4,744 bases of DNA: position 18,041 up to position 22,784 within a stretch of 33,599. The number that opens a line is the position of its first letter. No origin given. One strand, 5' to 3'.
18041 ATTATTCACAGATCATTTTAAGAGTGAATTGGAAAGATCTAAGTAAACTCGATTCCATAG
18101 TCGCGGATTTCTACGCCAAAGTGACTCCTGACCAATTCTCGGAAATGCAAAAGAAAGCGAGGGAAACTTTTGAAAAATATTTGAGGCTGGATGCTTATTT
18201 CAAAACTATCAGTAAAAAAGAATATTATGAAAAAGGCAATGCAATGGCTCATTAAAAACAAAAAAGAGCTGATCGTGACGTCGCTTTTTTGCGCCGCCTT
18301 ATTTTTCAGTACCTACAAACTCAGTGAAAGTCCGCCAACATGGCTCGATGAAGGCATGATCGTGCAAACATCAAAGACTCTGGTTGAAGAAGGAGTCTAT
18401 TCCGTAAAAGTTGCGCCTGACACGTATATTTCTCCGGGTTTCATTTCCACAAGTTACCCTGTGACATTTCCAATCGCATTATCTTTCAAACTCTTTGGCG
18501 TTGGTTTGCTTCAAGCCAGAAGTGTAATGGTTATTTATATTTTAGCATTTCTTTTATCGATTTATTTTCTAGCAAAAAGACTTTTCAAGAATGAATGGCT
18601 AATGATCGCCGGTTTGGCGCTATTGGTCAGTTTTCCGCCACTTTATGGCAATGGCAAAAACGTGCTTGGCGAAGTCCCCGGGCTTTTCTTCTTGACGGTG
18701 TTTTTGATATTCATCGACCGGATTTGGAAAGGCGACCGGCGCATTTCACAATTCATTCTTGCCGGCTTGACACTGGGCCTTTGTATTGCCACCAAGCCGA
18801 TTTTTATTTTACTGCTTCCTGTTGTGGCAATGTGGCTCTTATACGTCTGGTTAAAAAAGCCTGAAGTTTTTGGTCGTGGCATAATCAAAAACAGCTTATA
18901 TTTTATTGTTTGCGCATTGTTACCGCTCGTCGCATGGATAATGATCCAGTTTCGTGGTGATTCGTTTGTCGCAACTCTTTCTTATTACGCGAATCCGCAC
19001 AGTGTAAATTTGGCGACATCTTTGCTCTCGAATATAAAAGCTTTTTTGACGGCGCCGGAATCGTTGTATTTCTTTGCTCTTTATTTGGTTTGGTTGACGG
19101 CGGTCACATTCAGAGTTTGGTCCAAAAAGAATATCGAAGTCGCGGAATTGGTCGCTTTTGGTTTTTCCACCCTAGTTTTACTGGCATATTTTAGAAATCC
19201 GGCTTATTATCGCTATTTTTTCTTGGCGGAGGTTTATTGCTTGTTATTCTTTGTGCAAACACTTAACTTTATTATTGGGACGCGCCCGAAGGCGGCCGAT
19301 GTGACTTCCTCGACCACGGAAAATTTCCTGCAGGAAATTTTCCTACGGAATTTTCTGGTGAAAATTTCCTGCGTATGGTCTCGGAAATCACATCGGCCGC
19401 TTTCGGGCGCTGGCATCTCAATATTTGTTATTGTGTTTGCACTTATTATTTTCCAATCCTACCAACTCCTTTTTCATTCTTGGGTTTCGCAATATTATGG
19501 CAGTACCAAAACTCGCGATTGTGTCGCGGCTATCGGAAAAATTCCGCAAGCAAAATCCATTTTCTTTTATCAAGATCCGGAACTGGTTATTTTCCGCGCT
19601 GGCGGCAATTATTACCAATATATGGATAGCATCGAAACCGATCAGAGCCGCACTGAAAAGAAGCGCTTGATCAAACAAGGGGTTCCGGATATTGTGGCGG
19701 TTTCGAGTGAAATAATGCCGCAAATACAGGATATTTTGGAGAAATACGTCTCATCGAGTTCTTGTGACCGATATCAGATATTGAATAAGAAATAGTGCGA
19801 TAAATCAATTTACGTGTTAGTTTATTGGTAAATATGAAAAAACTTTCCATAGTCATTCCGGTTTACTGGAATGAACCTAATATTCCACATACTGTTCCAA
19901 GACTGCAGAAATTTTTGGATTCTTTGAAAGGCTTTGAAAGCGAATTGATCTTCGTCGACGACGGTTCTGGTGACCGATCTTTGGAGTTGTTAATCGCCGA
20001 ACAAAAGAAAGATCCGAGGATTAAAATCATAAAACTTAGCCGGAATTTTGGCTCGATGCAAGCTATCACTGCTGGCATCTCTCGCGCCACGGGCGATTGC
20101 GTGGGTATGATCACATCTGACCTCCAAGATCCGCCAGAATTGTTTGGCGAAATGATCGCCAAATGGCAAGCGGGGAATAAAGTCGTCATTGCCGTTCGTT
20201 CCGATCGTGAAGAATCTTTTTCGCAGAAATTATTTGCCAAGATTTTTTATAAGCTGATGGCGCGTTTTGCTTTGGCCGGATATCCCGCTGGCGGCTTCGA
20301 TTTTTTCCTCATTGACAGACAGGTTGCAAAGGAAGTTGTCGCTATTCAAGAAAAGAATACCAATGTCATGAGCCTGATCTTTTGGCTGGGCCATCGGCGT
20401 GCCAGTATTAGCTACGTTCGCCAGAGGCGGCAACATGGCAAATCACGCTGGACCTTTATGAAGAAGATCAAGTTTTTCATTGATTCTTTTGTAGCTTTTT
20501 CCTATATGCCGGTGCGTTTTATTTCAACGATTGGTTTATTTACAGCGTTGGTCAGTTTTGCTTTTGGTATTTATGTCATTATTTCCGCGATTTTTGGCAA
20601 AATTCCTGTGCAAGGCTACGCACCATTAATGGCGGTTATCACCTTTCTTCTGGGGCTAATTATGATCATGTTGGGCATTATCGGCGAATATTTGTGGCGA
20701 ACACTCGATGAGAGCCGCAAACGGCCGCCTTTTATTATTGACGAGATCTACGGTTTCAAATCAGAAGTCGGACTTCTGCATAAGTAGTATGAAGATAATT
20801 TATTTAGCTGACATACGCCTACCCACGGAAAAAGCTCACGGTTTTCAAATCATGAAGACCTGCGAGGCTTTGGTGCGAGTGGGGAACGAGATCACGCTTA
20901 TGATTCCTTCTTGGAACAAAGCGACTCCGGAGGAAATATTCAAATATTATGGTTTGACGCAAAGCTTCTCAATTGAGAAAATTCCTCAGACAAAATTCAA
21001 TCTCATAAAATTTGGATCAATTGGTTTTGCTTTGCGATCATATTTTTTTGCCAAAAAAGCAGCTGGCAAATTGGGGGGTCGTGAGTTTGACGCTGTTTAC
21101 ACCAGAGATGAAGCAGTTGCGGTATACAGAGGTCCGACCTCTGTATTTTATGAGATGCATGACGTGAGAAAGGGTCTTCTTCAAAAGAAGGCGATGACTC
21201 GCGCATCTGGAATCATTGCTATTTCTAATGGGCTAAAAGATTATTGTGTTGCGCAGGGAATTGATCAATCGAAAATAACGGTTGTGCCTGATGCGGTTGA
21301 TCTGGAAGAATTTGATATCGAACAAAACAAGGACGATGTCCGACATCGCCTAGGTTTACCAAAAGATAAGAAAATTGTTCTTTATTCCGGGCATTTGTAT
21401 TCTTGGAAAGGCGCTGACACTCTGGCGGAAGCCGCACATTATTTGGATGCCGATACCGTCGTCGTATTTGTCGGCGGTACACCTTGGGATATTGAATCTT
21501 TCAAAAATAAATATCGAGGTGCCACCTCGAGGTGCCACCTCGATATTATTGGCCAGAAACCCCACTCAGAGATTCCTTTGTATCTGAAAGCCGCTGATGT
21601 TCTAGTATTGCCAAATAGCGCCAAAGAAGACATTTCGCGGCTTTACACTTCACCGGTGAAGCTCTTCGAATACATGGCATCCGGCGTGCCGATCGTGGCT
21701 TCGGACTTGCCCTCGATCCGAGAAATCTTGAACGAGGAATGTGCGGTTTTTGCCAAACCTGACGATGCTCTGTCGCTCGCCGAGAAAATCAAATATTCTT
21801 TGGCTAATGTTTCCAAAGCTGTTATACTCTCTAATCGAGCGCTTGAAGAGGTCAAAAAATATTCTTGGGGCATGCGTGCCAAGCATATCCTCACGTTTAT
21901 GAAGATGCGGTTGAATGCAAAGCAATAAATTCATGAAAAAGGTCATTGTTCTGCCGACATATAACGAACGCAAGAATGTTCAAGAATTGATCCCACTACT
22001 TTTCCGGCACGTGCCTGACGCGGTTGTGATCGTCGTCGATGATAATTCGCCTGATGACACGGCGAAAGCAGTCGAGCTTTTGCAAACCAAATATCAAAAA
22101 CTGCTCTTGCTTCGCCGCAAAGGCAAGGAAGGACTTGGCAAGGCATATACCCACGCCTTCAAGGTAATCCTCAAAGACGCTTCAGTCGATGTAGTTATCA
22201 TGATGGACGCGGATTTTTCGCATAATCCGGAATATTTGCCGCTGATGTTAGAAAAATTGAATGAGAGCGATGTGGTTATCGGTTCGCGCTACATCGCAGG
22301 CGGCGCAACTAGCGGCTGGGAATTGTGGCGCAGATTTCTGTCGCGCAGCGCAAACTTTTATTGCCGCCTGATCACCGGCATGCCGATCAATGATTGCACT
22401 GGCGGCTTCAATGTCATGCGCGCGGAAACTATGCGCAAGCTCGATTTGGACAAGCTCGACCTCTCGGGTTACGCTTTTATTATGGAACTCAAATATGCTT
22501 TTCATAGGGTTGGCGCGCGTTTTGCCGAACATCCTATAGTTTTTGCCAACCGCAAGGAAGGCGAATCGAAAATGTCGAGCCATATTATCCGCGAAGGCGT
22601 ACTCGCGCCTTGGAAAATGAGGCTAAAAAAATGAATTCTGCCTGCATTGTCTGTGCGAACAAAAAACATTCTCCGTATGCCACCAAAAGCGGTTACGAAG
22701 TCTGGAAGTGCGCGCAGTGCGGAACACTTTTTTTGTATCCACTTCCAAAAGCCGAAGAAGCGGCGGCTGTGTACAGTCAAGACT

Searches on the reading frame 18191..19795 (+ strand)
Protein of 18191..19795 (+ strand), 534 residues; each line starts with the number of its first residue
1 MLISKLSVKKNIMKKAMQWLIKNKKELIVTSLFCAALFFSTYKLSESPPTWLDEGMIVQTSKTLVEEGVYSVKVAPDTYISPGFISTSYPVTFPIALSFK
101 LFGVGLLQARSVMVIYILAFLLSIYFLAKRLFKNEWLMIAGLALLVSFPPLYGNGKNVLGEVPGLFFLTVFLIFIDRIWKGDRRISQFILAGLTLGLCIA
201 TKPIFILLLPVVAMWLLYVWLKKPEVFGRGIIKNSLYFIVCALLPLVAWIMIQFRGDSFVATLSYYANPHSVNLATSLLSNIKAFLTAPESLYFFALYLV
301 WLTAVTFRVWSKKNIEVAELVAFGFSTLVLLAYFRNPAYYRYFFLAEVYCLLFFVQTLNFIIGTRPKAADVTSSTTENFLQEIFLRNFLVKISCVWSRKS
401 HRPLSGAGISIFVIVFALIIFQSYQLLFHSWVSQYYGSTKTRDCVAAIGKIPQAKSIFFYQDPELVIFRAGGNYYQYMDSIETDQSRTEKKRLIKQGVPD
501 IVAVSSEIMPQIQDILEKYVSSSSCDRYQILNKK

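Call 9: search_protein_families(library=pfam, proteins=[window:18191-19795:+])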
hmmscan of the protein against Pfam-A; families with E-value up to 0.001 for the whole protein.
window:18191-19795:+ (534 aa): 1 family
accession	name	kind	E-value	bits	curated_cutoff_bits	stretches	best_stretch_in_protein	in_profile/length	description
PF13231.12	PMT_2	-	3.8e-10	40.6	26.1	1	94-231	9-147/160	Dolichyl-phosphate-mannose-protein mannosyltransferase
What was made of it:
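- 18191..19795 (+): Host gene 2, a PMT_2/GT39-like membrane glycosyltransferase. PF13231 at 3.8e-10 (call 9).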

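Call 32: find_homologous_proteins(query=window:18191-19795:+)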
Query window:18191-19795:+ (534 aa): 415 proteins with E <= 0.001 among 8000 candidates; the best 120 are listed.
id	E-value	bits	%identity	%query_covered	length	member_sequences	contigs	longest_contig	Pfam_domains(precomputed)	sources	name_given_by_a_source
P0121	0.0e+0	1146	100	97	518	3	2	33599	PF13231.13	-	-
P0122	7.4e-234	795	69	98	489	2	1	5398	PF13231.13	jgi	-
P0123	9.0e-177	607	57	96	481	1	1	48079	PF13231.13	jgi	jgi:4-amino-4-deoxy-L-arabinose transferase-like glycosyltransferase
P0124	8.9e-134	465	53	83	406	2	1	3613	PF13231.13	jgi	jgi:4-amino-4-deoxy-L-arabinose transferase-like glycosyltransferase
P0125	2.2e-103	365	39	93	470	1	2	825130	PF13231.13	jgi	jgi:4-amino-4-deoxy-L-arabinose transferase-like glycosyltransferase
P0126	2.4e-100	355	40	95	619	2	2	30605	PF04138.21,PF13231.13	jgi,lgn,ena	-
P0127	3.3e-100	354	39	96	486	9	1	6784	PF13231.13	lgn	-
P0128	4.5e-100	354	40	96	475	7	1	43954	PF13231.13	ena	-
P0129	5.8e-100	354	38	97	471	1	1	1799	PF13231.13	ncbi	-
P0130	3.5e-99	351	39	95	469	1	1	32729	PF13231.13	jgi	jgi:4-amino-4-deoxy-L-arabinose transferase-like glycosyltransferase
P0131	4.5e-99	351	39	94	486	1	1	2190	PF13231.13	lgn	-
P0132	2.0e-98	349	40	93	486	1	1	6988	PF13231.13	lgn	-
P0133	1.7e-97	345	40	96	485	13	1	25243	-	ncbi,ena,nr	ncbi:MAG: hypothetical protein UU06_C0002G0013 [Parcubacteria group bacterium GW2011_GWB1_40_5]|nr:M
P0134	3.6e-97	344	39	93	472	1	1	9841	PF13231.13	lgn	-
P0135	1.1e-96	343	38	98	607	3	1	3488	PF02366.25,PF04138.21,PF13231.13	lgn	-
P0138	7.7e-96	340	37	94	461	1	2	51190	PF02366.25,PF13231.13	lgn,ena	-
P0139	3.2e-95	338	40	95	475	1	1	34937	PF13231.13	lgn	-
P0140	4.5e-95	337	37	95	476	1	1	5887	PF13231.13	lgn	-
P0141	6.1e-95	337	37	98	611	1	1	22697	PF04138.21,PF13231.13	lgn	-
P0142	1.7e-94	336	36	96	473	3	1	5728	PF13231.13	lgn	-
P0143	1.7e-94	336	38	97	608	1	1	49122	PF04138.21,PF13231.13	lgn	-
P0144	1.9e-94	335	38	99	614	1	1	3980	PF04138.21,PF13231.13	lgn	-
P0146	4.3e-94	334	39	94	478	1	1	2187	PF13231.13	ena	-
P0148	1.5e-93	332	37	96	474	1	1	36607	PF13231.13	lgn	-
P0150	4.2e-93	331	38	96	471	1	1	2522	PF13231.13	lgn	-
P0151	6.0e-93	330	35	97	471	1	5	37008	PF13231.13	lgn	-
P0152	7.6e-92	327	38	96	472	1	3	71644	PF13231.13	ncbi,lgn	ncbi:MAG: glycosyltransferase family 39 protein [Minisyncoccia bacterium]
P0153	9.0e-92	327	38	93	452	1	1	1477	PF13231.13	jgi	jgi:hypothetical protein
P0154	1.4e-91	326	39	94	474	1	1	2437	PF13231.13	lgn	-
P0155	4.4e-91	324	37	94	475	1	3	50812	PF13231.13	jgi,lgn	-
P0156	1.2e-90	323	37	93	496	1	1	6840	PF13231.13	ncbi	-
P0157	2.6e-90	322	36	99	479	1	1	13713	PF02366.25,PF13231.13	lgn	-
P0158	2.7e-90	322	36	99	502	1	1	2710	PF13231.13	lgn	-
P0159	2.8e-90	322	36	95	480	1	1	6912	PF13231.13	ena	-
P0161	4.9e-90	321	39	94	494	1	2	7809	PF13231.13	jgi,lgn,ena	-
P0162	6.6e-90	320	37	86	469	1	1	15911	PF13231.13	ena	-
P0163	1.5e-89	319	38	95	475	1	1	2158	PF13231.13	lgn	-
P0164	2.7e-89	318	38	94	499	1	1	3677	PF13231.13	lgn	-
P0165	4.9e-89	318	40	96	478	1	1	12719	PF13231.13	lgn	-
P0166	6.0e-89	317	39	95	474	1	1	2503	PF13231.13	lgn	-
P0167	9.1e-89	317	38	95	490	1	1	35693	PF13231.13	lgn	-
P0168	1.1e-88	316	37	96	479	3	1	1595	PF13231.13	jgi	-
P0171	2.7e-88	315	39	94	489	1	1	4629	PF13231.13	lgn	-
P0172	3.2e-88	315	37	93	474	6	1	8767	PF13231.13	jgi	-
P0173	5.7e-88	314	39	96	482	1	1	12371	PF13231.13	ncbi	-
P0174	6.7e-88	314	37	93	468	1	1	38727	PF13231.13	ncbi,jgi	ncbi:MAG: hypothetical protein RLZZ347_453 [Candidatus Parcubacteria bacterium]|jgi:4-amino-4-deoxy-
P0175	8.4e-88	313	40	93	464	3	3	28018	PF13231.13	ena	-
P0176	9.3e-88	313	37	95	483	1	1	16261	PF13231.13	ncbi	-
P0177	1.4e-87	313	38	94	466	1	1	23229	PF13231.13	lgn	-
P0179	8.8e-87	310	38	94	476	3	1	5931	PF13231.13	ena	-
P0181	1.2e-86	310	36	96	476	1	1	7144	PF13231.13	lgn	-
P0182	1.5e-86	309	39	95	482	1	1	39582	PF13231.13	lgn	-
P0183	2.5e-86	309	37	94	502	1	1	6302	PF13231.13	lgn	-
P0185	5.8e-86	307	36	95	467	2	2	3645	PF13231.13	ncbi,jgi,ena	-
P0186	6.4e-86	307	37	90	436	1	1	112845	PF13231.13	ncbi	-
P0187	1.8e-85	306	37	93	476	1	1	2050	PF13231.13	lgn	-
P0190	1.8e-84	302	38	96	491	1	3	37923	PF13231.13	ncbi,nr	ncbi:MAG: glycosyltransferase family 39 protein [Patescibacteria group bacterium]|nr:glycosyltransfe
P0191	2.4e-84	302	37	94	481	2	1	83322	PF13231.13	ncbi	ncbi:MAG: glycosyltransferase family 39 protein [Patescibacteria group bacterium]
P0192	2.6e-84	302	37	96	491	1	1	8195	PF13231.13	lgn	-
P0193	2.7e-84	302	37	93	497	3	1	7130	PF13231.13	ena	-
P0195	4.3e-84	301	37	96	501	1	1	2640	PF13231.13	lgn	-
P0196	6.1e-84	301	37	93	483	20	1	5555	PF13231.13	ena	-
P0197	6.2e-84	301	37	95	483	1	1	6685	PF13231.13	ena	-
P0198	1.1e-83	300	36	95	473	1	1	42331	PF02366.25,PF13231.13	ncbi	-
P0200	1.9e-83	299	37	95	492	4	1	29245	PF13231.13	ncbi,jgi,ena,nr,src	ncbi:MAG TPA: glycosyltransferase family 39 protein [Patescibacteria group bacterium]|nr:glycosyltra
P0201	2.6e-83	299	38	89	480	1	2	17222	PF13231.13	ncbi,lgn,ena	ncbi:MAG: glycosyltransferase family 39 protein [Patescibacteria group bacterium]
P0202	2.9e-83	298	36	97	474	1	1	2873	PF13231.13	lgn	-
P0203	3.3e-83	298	37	97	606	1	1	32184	PF04138.21,PF13231.13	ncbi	-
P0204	3.8e-83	298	37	92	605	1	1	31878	PF04138.21,PF13231.13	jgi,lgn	-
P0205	4.2e-83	298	36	93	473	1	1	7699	PF13231.13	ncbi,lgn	-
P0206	1.1e-82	297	35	96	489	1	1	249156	PF13231.13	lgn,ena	-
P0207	1.7e-82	296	36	97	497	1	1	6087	PF13231.13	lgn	-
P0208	2.1e-82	296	36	95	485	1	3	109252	PF13231.13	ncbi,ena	ncbi:MAG: glycosyltransferase family 39 protein [Patescibacteria group bacterium]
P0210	6.2e-82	294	36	95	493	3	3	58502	PF13231.13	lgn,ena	-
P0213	1.5e-81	293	36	93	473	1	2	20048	PF13231.13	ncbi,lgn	-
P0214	2.7e-81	292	36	96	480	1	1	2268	PF13231.13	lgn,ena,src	-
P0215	3.3e-81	292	37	95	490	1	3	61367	PF13231.13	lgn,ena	-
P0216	5.7e-81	291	36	92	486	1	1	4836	PF13231.13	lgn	-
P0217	6.4e-81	291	37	93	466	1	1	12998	PF13231.13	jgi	jgi:4-amino-4-deoxy-L-arabinose transferase-like glycosyltransferase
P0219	1.2e-80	290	37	94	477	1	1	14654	PF13231.13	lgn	-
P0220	3.9e-80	288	37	92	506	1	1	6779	PF13231.13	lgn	-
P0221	4.7e-80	288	38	95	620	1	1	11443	PF02366.25,PF04138.21,PF13231.13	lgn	-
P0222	4.9e-80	288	38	95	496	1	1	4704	PF13231.13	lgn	-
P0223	7.4e-80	287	35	96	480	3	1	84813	PF13231.13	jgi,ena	-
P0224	7.9e-80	287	35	95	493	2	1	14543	PF13231.13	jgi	-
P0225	8.3e-80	287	35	96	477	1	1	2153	PF13231.13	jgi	jgi:hypothetical protein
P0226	1.1e-79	287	38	93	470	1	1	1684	PF13231.13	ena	-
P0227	1.3e-79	286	35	93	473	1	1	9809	PF13231.13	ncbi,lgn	-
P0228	2.9e-79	285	36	93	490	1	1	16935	PF13231.13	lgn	-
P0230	5.1e-79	285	36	96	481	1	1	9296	PF13231.13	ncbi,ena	-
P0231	9.7e-79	284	38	93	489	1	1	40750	PF13231.13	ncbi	-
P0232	9.9e-79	284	36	96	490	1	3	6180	PF13231.13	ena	-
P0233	1.2e-78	283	35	94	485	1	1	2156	PF13231.13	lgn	-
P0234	2.1e-78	282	37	93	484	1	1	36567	PF13231.13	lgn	-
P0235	3.2e-78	282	37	94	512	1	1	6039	PF13231.13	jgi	jgi:4-amino-4-deoxy-L-arabinose transferase-like glycosyltransferase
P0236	4.0e-78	282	34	88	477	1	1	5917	PF13231.13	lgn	-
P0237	4.6e-78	281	34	93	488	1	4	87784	PF13231.13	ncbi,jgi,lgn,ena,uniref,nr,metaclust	ncbi:hypothetical protein A2765_00655 [Candidatus Kaiserbacteria bacterium RIFCSPHIGHO2_01_FULL_56_2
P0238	4.7e-78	281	36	93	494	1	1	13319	PF13231.13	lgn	-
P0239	5.0e-78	281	34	96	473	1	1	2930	PF13231.13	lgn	-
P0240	5.3e-78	281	36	94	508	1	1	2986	PF13231.13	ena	-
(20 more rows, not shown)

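Call 35: find_encoding_contigs(protein=P0122, flank=3000, max_places=2)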
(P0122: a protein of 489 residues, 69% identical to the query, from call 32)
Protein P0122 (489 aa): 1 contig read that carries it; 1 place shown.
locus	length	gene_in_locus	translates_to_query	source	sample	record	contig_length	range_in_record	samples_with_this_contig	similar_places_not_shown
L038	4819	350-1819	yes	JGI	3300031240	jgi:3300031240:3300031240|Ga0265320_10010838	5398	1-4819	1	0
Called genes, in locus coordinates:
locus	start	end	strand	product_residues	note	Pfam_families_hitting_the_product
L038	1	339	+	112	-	?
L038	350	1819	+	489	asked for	PF13231:PMT_2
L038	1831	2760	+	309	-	PF00535:Glycos_transf_2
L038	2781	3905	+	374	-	PF13439:Glyco_transf_4 (weak), PF00534:Glycos_transf_1, PF13692:Glyco_trans_1_4, PF13524:Glyco_trans_1_2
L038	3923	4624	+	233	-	PF00535:Glycos_transf_2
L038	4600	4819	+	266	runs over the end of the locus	?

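Call 36: find_encoding_contigs(protein=P0123, flank=1000, max_places=1)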
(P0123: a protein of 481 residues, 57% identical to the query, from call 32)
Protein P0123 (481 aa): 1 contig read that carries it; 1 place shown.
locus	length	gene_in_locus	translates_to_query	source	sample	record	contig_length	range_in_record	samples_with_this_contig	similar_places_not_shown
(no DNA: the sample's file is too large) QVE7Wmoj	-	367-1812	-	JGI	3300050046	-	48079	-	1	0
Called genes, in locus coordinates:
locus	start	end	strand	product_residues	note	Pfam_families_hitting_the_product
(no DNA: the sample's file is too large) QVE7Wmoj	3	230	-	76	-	?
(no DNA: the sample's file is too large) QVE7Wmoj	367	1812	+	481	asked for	PF13231:PMT_2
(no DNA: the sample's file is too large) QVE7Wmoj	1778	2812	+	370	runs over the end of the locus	PF01041:DegT_DnrJ_EryC1, PF01053:Cys_Met_Meta_PP (weak), PF00155:Aminotran_1_2, PF00266:Aminotran_5 (weak)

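Call 62: find_encoding_contigs(protein=P0124, flank=200, max_places=1)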
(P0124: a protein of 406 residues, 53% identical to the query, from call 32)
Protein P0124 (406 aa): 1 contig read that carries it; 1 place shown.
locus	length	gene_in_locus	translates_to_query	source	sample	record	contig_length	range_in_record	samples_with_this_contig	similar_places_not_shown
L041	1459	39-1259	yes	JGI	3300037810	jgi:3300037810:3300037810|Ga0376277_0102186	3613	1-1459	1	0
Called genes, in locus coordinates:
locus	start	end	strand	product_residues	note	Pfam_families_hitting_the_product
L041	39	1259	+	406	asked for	PF13231:PMT_2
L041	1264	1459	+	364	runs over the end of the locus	PF00266:Aminotran_5, PF01041:DegT_DnrJ_EryC1, PF00155:Aminotran_1_2 (weak), PF01053:Cys_Met_Meta_PP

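Call 99: predict_structure(alignment_id=A4)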
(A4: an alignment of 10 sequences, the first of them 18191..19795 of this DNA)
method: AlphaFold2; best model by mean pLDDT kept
length: 534 residues; sequences in the alignment: 10
mean_pLDDT: 75.3   pTM: 0.74
mean pLDDT of the five models: 75.3, 68.8, 66.1, 64.7, 64.4
residues with pLDDT >= 90: 124; 70-90: 228; 50-70: 125; < 50: 57
segments of 3 or more residues with pLDDT < 50: 42-51, 84-90, 366-382, 384-386, 392-403, 480-483
pLDDT, mean of each block of 10 residues (from residue 1): 66 79 74 66 42 62 74 72 50 61 64 82 92 87 86 59 91 95 93 93 85 92 83 91 87 64 58 70 81 90 93 91 94 71 85 91 58 45 50 45 64 90 76 55 78 83 67 65 58 84 84 87 83 90
secondary structure, 60 per line:
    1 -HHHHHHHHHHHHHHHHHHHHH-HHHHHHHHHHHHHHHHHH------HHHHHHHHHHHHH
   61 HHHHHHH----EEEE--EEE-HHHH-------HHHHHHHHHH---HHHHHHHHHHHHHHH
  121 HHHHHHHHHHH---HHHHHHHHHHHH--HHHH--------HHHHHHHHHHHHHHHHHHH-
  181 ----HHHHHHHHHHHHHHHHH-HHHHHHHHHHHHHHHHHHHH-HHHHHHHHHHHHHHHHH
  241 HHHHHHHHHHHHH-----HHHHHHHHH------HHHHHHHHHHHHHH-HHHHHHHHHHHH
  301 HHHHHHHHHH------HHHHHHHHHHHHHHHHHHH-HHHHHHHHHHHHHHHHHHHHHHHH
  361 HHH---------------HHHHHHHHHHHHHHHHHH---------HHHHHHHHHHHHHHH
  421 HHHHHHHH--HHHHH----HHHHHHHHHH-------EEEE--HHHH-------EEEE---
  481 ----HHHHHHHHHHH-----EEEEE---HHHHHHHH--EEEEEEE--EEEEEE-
elements in order: H2-22 H24-41 H48-67 E72-75 E78-80 H82-85 H93-102 H106-131 H135-146 H149-152 H161-179 H185-201 H203-222 H224-253 H259-267 H274-287 H289-310 H317-335 H337-363 H379-396 H406-428 H431-435 H440-449 E457-460 H463-466 E474-477 H485-495 E501-505 H509-516 E519-525 E528-533
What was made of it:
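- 18191..19795 (+): In the AlphaFold2 model the insert (residues 366-403) has pLDDT below 50 and lies between helices 337-363 and 406-428 (call 99).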

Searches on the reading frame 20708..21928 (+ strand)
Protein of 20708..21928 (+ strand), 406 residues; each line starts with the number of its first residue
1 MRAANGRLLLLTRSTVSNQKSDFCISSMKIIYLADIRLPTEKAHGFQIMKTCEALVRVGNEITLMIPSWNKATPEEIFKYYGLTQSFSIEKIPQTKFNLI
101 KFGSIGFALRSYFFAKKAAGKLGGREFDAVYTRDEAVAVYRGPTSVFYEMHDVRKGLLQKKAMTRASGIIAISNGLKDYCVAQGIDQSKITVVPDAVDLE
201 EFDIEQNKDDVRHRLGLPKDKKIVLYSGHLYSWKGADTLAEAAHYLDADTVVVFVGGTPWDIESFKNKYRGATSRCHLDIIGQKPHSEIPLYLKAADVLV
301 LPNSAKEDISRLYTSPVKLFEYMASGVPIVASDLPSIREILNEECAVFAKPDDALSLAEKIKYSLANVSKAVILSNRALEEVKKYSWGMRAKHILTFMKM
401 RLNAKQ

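Call 56: search_protein_families(library=pfam, proteins=[window:20708-21928:+], max_evalue=0.001)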
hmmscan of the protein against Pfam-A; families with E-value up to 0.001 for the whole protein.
window:20708-21928:+ (406 aa): 4 families
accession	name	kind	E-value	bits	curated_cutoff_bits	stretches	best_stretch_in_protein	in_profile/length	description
PF00534.26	Glycos_transf_1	-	1.5e-21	77.1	26.4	1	208-378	2-169/172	Glycosyl transferases group 1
PF13692.12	Glyco_trans_1_4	-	5.4e-19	69.3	27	1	222-366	2-141/142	Glycosyl transferases group 1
PF13439.12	Glyco_transf_4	-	1.2e-09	38.9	28.5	1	49-201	9-170/170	Glycosyltransferase Family 4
PF13524.12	Glyco_trans_1_2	-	2.9e-08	34.2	25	1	260-395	24-143/144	Glycosyl transferase-like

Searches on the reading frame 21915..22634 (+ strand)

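Call 56: search_protein_families(library=pfam, proteins=[window:21915-22634:+], max_evalue=0.001)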
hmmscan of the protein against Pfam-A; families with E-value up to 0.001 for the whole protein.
window:21915-22634:+ (239 aa): 3 families
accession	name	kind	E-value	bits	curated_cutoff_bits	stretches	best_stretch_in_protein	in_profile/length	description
PF00535.33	Glycos_transf_2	-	3.9e-27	95.7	23.3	1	11-175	2-166/168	Glycosyl transferase family 2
PF13641.12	Glyco_tranf_2_3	-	0.00012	22.7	27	1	11-121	5-119/230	Glycosyltransferase like family 2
PF13506.12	Glyco_transf_21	-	0.00016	21.7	21.7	1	86-175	26-116/174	Glycosyl transferase family 21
